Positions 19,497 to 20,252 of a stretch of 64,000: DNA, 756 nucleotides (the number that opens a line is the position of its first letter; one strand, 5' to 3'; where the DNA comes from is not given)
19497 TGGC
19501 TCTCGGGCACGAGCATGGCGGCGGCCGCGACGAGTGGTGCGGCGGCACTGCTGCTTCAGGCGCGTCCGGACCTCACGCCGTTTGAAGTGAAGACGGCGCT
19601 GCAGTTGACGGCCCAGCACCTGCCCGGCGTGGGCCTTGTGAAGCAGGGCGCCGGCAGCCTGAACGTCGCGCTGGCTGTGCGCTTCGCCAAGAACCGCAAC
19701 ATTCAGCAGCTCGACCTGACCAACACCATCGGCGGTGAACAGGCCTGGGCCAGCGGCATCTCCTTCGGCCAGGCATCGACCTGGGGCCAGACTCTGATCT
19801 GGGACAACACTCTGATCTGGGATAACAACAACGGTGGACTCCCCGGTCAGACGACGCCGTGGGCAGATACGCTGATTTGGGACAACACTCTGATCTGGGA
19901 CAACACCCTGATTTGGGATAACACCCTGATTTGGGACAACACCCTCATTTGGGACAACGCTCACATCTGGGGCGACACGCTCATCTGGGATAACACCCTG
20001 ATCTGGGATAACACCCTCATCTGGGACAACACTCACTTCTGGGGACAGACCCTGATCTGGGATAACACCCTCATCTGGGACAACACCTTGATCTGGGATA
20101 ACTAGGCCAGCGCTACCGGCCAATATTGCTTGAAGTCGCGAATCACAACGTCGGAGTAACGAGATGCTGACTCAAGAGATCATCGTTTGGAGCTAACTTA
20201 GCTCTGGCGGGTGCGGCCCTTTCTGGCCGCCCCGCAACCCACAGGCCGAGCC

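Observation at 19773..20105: C-terminal (T-L-I-W-D-N)n Trp hexapeptide array maintained by synonymous codon variation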

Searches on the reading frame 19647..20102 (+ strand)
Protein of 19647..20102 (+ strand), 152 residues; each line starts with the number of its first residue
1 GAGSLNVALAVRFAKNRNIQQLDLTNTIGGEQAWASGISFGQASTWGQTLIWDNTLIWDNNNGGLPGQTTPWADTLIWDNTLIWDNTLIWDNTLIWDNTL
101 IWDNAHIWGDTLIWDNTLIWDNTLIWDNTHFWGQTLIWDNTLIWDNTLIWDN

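Call 32: predict_structure(alignment_id=A1)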
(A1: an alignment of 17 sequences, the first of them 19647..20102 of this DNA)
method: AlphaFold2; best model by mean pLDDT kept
length: 152 residues; sequences in the alignment: 17
mean_pLDDT: 58.2   pTM: 0.42
mean pLDDT of the five models: 58.2, 55.3, 55.1, 46.7, 43.2
residues with pLDDT >= 90: 0; 70-90: 44; 50-70: 55; < 50: 53
segments of 3 or more residues with pLDDT < 50: 1-4, 37-80
pLDDT, mean of each block of 10 residues (from residue 1): 49 53 58 55 39 40 43 40 57 67 69 73 77 78 75 54
secondary structure, 60 per line:
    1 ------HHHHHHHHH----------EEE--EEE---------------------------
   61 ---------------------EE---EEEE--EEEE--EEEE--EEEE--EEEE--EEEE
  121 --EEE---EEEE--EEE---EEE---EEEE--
elements in order: H7-15 E26-28 E31-33 E87-90 E93-96 E99-102 E105-108 E111-114 E117-120 E123-125 E129-132 E135-137 E141-143 E147-150
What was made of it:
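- On Left-handed beta-helix hexapeptide repeat (PF00132): The AF2 tail model has pLDDT 58 (67-78 over the last 70 residues) with 6-periodic strands (call 32).
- The AlphaFold2 tail model has pLDDT 67-78 over the last 70 residues, with strands exactly every 6 residues (TLIW strand, DN turn; call 32). The strand pattern reported in call 32 cannot distinguish a solenoid from a meander.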

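Call 35: fold_search(model_id=the predicted structure, library=pdb)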
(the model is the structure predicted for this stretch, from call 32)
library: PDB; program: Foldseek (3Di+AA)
matches with E <= 10: 55; with E <= 0.001: 0
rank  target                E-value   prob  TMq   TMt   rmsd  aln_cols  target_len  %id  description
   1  6x89_L2               1.7e+00  0.08  0.21  0.16  14.6       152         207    9  Vigna radiata mitochondrial complex I* (released 2020-09-02)
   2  2iu8_A                2.1e+00  0.07  0.16  0.08  11.2        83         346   18  Chlamydia trachomatis LpxD with 25mM UDPGlcNAc (Complex I) (released 2007-02-20)
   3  4e79_A                2.5e+00  0.30  0.30  0.14   7.5        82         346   16  Structure of LpxD from Acinetobacter baumannii at 2.66A resolution (P4322 form) (released 2013-01-16)
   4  7ar8_y                2.8e+00  0.03  0.20  0.13  13.2       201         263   10  Cryo-EM structure of Arabidopsis thaliana complex-I (closed conformation) (released 2021-12-15)
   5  4nu2                  2.8e+00  0.01  0.10  0.09  12.0        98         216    9  Crystal structure of an ice-binding protein (FfIBP) from the Antarctic bacterium, Flavobacterium frigoris PS1 (released 2014-04-16)
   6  7tgh_C2               3.4e+00  0.13  0.29  0.21   7.4       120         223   17  Cryo-EM structure of respiratory super-complex CI+III2 from Tetrahymena thermophila (released 2022-04-06)
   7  2pig_A                3.6e+00  0.06  0.26  0.14  13.3       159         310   14  Crystal structure of ydcK from Salmonella cholerae at 2.38 A resolution. Northeast Structural Genomics target SCR6 (released 2007-04-24)
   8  7whr_A                3.6e+00  0.03  0.16  0.08  10.9        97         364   10  Cryo-EM Structure of Leishmanial GDP-mannose pyrophosphorylase (released 2022-09-21)
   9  8yre_A                3.8e+00  0.06  0.21  0.10  10.1       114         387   10  Crystal structure of Arabidopsis VTC1-KJC2 (released 2025-04-02)
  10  4ihf_D                4.3e+00  0.21  0.27  0.13   5.6        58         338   22  Chasing Acyl Carrier Protein Through a Catalytic Cycle of Lipid A Production (released 2013-11-13)
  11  8x1o                  4.3e+00  0.03  0.12  0.10  11.1        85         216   12  Crystal structure of M249C/N270C mutant of FfIBP (released 2024-11-13)
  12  8bef_x                4.3e+00  0.03  0.17  0.13  13.7       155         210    9  Cryo-EM structure of the Arabidopsis thaliana I+III2 supercomplex (CI membrane core) (released 2023-01-11)
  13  1qre                  4.6e+00  0.18  0.29  0.21   6.8        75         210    9  A CLOSER LOOK AT THE ACTIVE SITE OF GAMMA-CARBONIC ANHYDRASES: HIGH RESOLUTION CRYSTALLOGRAPHIC STUDIES OF THE CARBONIC  (released 1999-06-25)
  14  1v3w                  4.6e+00  0.07  0.21  0.19  11.3       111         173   13  Structure of Ferripyochelin binding protein from Pyrococcus horikoshii OT3 (released 2003-11-18)
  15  6znl_U                4.6e+00  0.04  0.19  0.18   8.1       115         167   14  Cryo-EM structure of the dynactin complex (released 2020-07-29)
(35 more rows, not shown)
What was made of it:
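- On Left-handed beta-helix hexapeptide repeat (PF00132): Foldseek gives E >= 1.7 and TM <= 0.38, although the hits are mostly LbH (call 35).
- The Foldseek list is dominated by LbH proteins (call 35). The Foldseek candidates are almost all parallel beta-solenoids (call 35).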

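Call 49: search_solved_structures(query=A1, max_evalue=0.01, show_alignments=2)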
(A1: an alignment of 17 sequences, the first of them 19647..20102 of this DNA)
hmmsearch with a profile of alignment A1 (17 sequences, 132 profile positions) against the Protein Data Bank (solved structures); distinct sequences matched with E-value up to 0.01: 0.
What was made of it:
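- The mixed-period family profile A1 finds nothing in the PDB (call 49).
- Tried and rejected: The family profile A1 against the PDB gave no hits (call 49).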

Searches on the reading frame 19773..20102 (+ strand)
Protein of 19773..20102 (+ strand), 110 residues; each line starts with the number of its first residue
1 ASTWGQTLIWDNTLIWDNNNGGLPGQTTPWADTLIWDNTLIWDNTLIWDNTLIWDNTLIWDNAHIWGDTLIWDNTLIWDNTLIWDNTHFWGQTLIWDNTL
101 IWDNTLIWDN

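Call 6: search_protein_families(library=ncbifam, proteins=[window:19773-20102:+], max_evalue=1)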
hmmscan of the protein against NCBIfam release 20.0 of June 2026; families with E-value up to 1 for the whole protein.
window:19773-20102:+ (110 aa): 4 families
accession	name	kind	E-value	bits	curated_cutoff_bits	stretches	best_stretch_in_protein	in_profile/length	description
TIGR01853.1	lipid_A_lpxD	equivalog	0.00082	18.4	242.5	1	41-104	107-170/325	UDP-3-O-(3-hydroxymyristoyl)glucosamine N-acyltransferase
NF002060.0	PRK00892.1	subfamily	0.0073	15.4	207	1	36-101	105-170/345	UDP-3-O-(3-hydroxymyristoyl)glucosamine N-acyltransferase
NF040481.1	YdcK_fam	equivalog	0.015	14.2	350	1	38-88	65-114/326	YdcK family protein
TIGR03570.1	NeuD_NnaD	subfamily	0.11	12.1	160.8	1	36-92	97-153/202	NeuD/PglB/VioB family sugar acetyltransferase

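Call 7: find_homologous_proteins(query=window:19773-20102:+, max_evalue=0.001)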
Query window:19773-20102:+ (110 aa): 1 proteins with E <= 0.001 among 665 candidates.
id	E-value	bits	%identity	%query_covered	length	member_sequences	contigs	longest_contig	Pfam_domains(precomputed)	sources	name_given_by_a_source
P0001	1.6e-13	69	35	93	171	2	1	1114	-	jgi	jgi:hypothetical protein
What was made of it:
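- Tried and rejected: A tail-only search in the word-indexed 5.8-billion-protein database found only one relative, because TLIWD words are rare (call 7).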

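Call 8: search_solved_structures(query=window:19773-20102:+, max_evalue=10, show_alignments=2)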
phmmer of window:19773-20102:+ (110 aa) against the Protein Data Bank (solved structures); distinct sequences matched with E-value up to 10: 35.
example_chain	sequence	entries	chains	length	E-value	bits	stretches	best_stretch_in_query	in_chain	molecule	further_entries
4mzu_A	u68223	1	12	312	6e-05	26.3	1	35-99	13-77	WxcM-like protein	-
4mfg_A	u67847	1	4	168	0.00036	23.8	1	35-104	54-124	Putative acyltransferase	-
3t57_A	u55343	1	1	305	0.00069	22.9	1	49-95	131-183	UDP-N-acetylglucosamine O-acyltransferase domain-containing protein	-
4r36_A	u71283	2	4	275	0.0011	22.2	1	35-107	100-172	Putative acyl-[acyl-carrier-protein]--UDP-N-acetylglucosamine O-acyltransferase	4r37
3fs8_A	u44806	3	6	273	0.0013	22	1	40-83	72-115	QdtC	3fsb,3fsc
4e75_A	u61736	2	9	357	0.0028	20.9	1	39-95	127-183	UDP-3-O-acylglucosamine N-acyltransferase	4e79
9qev_A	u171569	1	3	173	0.0042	20.3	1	50-104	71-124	Carbonic anhydrase, family 3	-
9qez_D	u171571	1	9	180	0.0057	19.9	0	53-86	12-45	Carbonic anhydrase mutant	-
3vnp_A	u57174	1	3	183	0.013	18.7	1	57-107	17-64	Hypothetical conserved protein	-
7ar9_z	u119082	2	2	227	0.013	18.7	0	35-78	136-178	CA3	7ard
3eh0_A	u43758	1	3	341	0.015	18.5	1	43-106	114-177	UDP-3-O-[3-hydroxymyristoyl] glucosamine N-acyltransferase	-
6p83_A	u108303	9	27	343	0.015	18.5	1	43-106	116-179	UDP-3-O-(3-hydroxymyristoyl)glucosamine N-acyltransferase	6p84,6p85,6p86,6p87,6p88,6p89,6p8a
4ihg_A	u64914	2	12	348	0.016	18.4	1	43-106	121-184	UDP-3-O-(3-hydroxymyristoyl)glucosamine N-acyltransferase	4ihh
5b04_I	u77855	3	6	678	0.017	18.4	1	25-105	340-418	Probable translation initiation factor eIF-2B subunit epsilon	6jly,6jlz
4ihf_A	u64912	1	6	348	0.018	18.2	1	43-106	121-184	UDP-3-O-(3-hydroxymyristoyl)glucosamine N-acyltransferase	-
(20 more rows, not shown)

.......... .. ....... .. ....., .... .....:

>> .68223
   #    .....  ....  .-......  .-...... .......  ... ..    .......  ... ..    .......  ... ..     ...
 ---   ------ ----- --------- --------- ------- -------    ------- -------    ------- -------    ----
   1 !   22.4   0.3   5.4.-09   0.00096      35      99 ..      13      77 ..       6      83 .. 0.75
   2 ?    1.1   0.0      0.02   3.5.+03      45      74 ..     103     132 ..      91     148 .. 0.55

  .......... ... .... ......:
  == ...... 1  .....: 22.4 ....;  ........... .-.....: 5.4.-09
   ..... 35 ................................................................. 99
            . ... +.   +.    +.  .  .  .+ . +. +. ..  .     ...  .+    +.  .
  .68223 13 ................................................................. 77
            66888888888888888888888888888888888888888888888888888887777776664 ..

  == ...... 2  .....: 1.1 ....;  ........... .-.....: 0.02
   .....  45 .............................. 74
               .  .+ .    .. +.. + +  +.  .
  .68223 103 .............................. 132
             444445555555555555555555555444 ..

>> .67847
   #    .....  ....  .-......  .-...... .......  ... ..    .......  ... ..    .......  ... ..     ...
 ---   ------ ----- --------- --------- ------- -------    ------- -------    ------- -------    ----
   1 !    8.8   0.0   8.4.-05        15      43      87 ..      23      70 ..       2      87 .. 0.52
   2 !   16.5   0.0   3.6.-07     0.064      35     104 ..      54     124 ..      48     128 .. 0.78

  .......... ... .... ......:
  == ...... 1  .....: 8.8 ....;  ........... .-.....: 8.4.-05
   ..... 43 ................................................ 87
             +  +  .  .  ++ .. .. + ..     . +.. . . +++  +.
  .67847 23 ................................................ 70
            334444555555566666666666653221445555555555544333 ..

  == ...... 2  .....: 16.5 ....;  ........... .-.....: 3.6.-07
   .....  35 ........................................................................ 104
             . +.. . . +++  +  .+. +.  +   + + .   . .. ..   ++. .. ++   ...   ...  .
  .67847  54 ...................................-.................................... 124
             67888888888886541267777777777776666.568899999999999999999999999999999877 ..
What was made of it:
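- Closest known: Bacterial transferase hexapeptide repeat / left-handed beta-helix. Same: All 35 PDB sequence hits are LbH proteins (call 8), and they dominate the Foldseek list (call 35).
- On Left-handed beta-helix hexapeptide repeat (PF00132): In-register alignment to solved LbH proteins (call 8). Real LbH hexads with I-W-D do occur, for example in 4mzu (call 8).
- All 35 PDB sequence matches of the tail are LbH proteins aligned in hexad register (best is 4mzu, E = 6e-5; call 8).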

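Call 28: search_protein_representatives(protein=window:19773-20102:+)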
Query: 110 residues. Proteins with E-value up to 0.001 (for the whole library): 1443; up to 1e-10: 187; up to 1e-30: 1. The best 150 are listed.
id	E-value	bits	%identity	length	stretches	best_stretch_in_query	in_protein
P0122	3.9e-31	124.2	28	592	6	36-107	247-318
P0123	4.0e-29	117.7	30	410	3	38-110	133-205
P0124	4.1e-27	111.2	17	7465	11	90-95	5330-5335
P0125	2.6e-24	102.1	32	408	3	18-110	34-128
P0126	8.9e-23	97.1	40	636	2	6-103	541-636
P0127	2.6e-22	95.6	25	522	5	30-96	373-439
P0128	5.9e-22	94.5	27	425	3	41-110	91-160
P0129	6.2e-22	94.4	32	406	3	35-108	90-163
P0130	7.3e-22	94.2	26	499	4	35-110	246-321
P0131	6.7e-21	91.0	28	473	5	35-103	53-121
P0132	1.1e-20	90.3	26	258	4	50-110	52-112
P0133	1.2e-20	90.2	29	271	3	35-107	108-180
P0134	1.3e-20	90.1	29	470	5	32-105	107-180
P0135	1.8e-20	89.6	26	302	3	36-109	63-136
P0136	2.4e-20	89.3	31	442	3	34-108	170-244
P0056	1.1e-15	74.1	51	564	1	32-107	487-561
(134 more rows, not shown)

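Call 34: search_protein_families(library=pfam, alignment_id=A2, max_evalue=0.001)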
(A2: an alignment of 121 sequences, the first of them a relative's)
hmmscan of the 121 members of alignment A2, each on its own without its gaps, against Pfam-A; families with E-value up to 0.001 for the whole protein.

A. member 1, P0122 (592 aa): 4 families
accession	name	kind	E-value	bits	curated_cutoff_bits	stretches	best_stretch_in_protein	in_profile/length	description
PF25084.1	LbH_EIF2B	-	2.7e-09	37.4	54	0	450-546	10-103/105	EIF2B subunit epsilon LbH domain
PF18836.7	B_solenoid_ydck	-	5.8e-09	35.6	30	0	518-531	3-16/17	YdcK Beta solenoid repeat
PF04519.19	Bactofilin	-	7.4e-08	33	27.9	0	466-536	11-87/98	Polymer-forming cytoskeletal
PF00132.30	Hexapep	-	4.4e-05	23.4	27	0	475-495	3-23/36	Bacterial transferase hexapeptide (six repeats)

B. families by the number of members that match (of 121 scanned): 26 families (the first 25 are shown)
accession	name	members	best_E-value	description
PF18836.7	B_solenoid_ydck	107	2.1e-35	YdcK Beta solenoid repeat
PF00132.30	Hexapep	99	2.2e-21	Bacterial transferase hexapeptide (six repeats)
PF25084.1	LbH_EIF2B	79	3.3e-16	EIF2B subunit epsilon LbH domain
PF04519.19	Bactofilin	50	2e-10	Polymer-forming cytoskeletal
PF19062.5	DUF5758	5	1.5e-07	Family of unknown function (DUF5758)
PF00082.27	Peptidase_S8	3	6.5e-52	Subtilase family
PF24703.2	DUF7666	3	2.8e-07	Domain of unknown function (DUF7666)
PF24894.1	Hexapep_GlmU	3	9.5e-06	GlmU-like, C-terminal hexapeptide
PF21711.3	DCTN5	3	0.00012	Dynactin subunit 5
PF19905.4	DUF6378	1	2e-26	Domain of unknown function (DUF6378)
PF15615.11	TerB_C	1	1.1e-20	TerB-C domain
PF13385.13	Laminin_G_3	1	2.2e-18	Concanavalin A-like lectin/glucanases superfamily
PF13639.12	zf-RING_2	1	1.8e-10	Ring finger domain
PF00097.31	zf-C3HC4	1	2.7e-08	Zinc finger, C3HC4 type (RING finger)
PF12678.13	zf-rbx1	1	6.4e-08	RING-H2 zinc finger domain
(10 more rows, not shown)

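Call 46: find_encoding_contigs(protein=P0126, flank=3000, max_places=1)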
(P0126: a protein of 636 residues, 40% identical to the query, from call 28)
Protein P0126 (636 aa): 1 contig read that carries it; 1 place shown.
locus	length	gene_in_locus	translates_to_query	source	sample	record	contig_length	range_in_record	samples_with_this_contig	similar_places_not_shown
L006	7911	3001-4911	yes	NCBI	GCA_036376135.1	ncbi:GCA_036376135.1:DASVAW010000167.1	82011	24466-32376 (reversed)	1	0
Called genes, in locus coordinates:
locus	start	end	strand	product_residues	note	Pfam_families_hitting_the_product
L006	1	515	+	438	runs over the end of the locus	PF00990:GGDEF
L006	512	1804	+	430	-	PF00563:EAL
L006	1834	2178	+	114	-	-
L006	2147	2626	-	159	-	-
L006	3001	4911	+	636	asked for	PF00082:Peptidase_S8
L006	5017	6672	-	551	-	PF04187:Cofac_haem_bdg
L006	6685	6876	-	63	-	PF02416:TatA_B_E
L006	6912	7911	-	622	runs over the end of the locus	PF00009:GTP_EFTU, PF01926:MMR_HSR1 (weak), PF03144:GTP_EFTU_D2, PF25461:Beta-barrel_SelB (weak), PF09106:WHD_2nd_SelB, PF09107:WHD_3rd_SelB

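Call 53: search_protein_families(library=ncbifam, proteins=[P0126], max_evalue=0.01)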
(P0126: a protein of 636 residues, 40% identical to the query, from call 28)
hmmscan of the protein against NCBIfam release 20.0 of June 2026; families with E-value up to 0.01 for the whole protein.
P0126 (636 aa): 8 families
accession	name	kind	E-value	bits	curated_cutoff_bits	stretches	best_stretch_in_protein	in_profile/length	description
TIGR03921.1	T7SS_mycosin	equivalog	1.5e-46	159.1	278.75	1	134-430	11-291/353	type VII secretion-associated serine protease mycosin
NF049966.1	QH_SP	equivalog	9.4e-19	67.6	165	1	140-279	2-127/219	subtilisin-like serine protease QhpE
TIGR03895.1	protease_PatA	subfamily_domain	7.2e-17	61.3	421.05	1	177-426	1-227/606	PatA/PatG family cyanobactin maturation protease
NF033595.1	denti_PrtP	equivalog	1.7e-16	59.9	300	1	239-424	342-502/606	dentilisin complex serine proteinase subunit PrtP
NF042956.1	IteS_antiphage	equivalog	1.4e-14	53.3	900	1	85-403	206-534/747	S8 family anti-phage peptidase IteS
NF040809.1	germ_prot_CspBA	exception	6.6e-13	47.2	1250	2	284-419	395-517/1099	bifunctional germination protease/germinant receptor pseudoprotease CspBA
NF040808.2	CspC_non_triad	exception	9.5e-09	34.2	675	1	155-279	148-279/556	bile acid germinant receptor pseudoprotease CspC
NF040553.1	SGO_0316_fam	subfamily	1.9e-08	32.5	1400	1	169-283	352-470/1486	SGO_0316/SGO_0317 family LPXTG-anchored serine peptidase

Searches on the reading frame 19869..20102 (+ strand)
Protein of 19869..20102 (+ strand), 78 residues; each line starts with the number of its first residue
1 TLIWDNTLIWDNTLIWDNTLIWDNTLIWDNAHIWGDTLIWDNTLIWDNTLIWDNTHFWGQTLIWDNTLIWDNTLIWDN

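Call 62: find_homologous_proteins(query=A4, max_evalue=0.00001)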
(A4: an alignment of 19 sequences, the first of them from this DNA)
Query A4 (19 sequences) (78 aa, profile of the alignment): 19 proteins with E <= 0.00001 among 8000 candidates.
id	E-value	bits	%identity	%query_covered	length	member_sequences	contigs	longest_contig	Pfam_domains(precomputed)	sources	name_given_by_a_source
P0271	1.3e-17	81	26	78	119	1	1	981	-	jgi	jgi:hypothetical protein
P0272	3.0e-12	64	24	97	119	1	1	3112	-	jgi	jgi:hypothetical protein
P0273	3.4e-11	61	23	79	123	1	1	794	-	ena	-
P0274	1.2e-10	59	34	68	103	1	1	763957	-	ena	-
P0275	2.3e-10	58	46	53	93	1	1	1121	-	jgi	jgi:hypothetical protein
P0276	4.1e-10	57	25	77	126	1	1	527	-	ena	-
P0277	4.8e-9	54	35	55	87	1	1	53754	-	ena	-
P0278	6.4e-9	53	21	94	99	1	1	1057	-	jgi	-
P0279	1.5e-7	49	27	86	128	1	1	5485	-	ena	-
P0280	2.6e-7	48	28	51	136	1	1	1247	-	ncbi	-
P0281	3.9e-7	48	24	69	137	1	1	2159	-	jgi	jgi:hypothetical protein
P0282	5.2e-7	47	29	82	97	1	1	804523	-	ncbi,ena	-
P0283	8.7e-7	46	25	71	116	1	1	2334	-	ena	-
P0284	1.2e-6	46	16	78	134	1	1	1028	-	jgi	jgi:serine protease AprX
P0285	3.0e-6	45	21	54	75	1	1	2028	-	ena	-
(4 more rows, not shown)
